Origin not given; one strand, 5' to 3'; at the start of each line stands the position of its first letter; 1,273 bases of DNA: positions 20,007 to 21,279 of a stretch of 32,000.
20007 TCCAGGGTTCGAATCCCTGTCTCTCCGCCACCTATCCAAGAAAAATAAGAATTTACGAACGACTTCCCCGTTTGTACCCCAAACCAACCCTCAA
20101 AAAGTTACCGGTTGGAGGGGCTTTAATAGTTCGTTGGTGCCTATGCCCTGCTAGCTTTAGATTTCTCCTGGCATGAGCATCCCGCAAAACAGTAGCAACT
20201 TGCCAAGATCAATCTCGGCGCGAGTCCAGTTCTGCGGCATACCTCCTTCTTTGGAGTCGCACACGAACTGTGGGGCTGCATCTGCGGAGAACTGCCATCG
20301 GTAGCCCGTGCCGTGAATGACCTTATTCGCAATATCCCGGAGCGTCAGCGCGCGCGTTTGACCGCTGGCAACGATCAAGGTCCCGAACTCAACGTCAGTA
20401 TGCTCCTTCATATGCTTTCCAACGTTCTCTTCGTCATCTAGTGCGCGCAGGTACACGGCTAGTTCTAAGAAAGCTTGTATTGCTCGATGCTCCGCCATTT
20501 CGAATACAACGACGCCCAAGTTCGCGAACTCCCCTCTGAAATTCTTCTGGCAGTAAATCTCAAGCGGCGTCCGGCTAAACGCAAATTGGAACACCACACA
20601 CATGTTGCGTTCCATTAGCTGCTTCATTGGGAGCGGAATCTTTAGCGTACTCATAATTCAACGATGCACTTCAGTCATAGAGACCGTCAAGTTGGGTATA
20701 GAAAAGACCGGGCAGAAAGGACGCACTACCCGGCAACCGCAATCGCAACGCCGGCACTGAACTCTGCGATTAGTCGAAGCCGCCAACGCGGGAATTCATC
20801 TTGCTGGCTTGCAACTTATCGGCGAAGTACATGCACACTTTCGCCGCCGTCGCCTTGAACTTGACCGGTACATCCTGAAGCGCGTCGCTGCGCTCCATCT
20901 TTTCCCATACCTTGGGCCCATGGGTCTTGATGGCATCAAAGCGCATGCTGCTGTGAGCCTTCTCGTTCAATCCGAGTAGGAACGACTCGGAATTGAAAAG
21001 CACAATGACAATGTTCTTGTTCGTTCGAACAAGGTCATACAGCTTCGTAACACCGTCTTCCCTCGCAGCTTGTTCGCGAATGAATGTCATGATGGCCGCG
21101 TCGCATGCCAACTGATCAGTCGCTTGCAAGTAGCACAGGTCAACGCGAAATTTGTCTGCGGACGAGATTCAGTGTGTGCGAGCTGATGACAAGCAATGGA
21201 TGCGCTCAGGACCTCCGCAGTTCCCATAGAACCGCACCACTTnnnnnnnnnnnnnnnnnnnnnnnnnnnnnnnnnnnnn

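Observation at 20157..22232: Three orphan minus-strand genes occupy the tRNA-proximal half of the island, beside AbiE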

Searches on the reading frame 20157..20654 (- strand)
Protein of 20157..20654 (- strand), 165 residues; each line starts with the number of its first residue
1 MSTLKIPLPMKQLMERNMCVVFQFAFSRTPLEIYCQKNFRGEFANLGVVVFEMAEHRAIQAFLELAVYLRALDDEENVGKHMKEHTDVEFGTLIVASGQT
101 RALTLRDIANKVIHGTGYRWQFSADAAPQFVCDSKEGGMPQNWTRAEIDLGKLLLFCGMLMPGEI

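Call 4: search_protein_families(library=pfam, proteins=[window:20157-20654:-], max_evalue=1)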
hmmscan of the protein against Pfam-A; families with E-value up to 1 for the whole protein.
window:20157-20654:- (165 aa): 1 family
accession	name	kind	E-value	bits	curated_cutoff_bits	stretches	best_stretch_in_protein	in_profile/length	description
PF11236.13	DUF3037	-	0.032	14.9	22.6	1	40-78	12-50/118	Protein of unknown function (DUF3037)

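Call 5: search_protein_families(library=padloc, proteins=[window:20157-20654:-], max_evalue=1)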
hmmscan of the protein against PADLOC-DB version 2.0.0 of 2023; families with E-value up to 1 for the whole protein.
window:20157-20654:- (165 aa): 1 family
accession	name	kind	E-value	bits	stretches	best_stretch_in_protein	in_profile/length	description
PDLC04767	PDC-M66B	-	0.018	12.5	1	34-57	11-34/281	-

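Call 7: search_protein_families(library=phrogs, proteins=[window:20157-20654:-], max_evalue=1)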
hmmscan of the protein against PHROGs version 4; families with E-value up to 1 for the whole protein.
window:20157-20654:- (165 aa): 0 families

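Call 8: search_protein_families(library=ncbifam, proteins=[window:20157-20654:-], max_evalue=1)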
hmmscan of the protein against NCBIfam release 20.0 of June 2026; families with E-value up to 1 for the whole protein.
window:20157-20654:- (165 aa): 0 families

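Call 11: find_homologous_proteins(query=window:20157-20654:-)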
Query window:20157-20654:- (165 aa): 1 proteins with E <= 0.001 among 29 candidates.
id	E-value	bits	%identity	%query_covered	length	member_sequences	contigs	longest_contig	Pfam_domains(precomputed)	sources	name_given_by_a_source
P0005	5.4e-98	343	100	92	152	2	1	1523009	-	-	-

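Call 104: search_dna_similar(query=window:20157-20654:-, collection=plasmids, mode=protein, max_evalue=0.001, max_rows=10)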
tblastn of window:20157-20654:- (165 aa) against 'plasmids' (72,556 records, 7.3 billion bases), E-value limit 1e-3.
No match.

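Call 107: search_dna_similar(query=window:20157-20654:-, collection=phages, mode=protein, max_evalue=0.001, max_rows=10)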
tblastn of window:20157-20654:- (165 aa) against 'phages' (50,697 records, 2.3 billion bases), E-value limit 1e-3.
No match.

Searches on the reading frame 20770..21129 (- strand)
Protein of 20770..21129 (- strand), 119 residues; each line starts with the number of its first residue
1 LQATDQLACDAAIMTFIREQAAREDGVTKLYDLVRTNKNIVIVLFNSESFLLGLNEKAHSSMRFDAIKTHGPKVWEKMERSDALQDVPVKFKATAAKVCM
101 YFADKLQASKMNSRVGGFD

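Call 4: search_protein_families(library=pfam, proteins=[window:20770-21129:-], max_evalue=1)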
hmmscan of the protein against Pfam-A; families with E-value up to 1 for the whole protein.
window:20770-21129:- (119 aa): 0 families

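Call 5: search_protein_families(library=padloc, proteins=[window:20770-21129:-], max_evalue=1)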
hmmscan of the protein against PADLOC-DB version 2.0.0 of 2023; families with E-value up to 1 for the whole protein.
window:20770-21129:- (119 aa): 0 families

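Call 7: search_protein_families(library=phrogs, proteins=[window:20770-21129:-], max_evalue=1)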
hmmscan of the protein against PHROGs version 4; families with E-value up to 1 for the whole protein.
window:20770-21129:- (119 aa): 1 family
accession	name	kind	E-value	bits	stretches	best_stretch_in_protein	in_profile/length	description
phrog_28977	-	unknown function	0.12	13.6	1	61-81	19-39/68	-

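Call 8: search_protein_families(library=ncbifam, proteins=[window:20770-21129:-], max_evalue=1)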
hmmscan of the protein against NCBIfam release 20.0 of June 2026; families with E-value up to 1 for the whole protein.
window:20770-21129:- (119 aa): 0 families

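Call 12: find_homologous_proteins(query=window:20770-21129:-)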
Query window:20770-21129:- (119 aa): 1 proteins with E <= 0.001 among 3 candidates.
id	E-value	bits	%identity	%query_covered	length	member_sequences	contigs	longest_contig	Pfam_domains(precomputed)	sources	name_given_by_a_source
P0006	1.4e-62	226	100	89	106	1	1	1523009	-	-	-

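Call 41: find_related_loci(query=window:20770-21129:-, collection=viral_contigs, flank=8000)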
Query window:20770-21129:- (119 aa) in viral_contigs; peptide patterns used: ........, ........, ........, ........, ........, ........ (x = any residue, [..] = any of these).
7 stretches matched a pattern, but none encodes a relative of the query by tblastn (E <= 1e-3).

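Call 68: search_solved_structures(query=window:20770-21129:-, max_evalue=10)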
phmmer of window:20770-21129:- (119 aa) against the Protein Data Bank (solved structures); distinct sequences matched with E-value up to 10: 0.

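Call 105: search_dna_similar(query=window:20770-21129:-, collection=plasmids, mode=protein, max_evalue=0.01, max_rows=10)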
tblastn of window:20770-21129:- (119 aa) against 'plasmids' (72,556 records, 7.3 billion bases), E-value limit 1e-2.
No match.

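Call 108: search_dna_similar(query=window:20770-21129:-, collection=phages, mode=protein, max_evalue=0.01, max_rows=10)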
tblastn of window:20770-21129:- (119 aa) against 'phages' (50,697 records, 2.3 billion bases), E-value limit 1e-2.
No match.
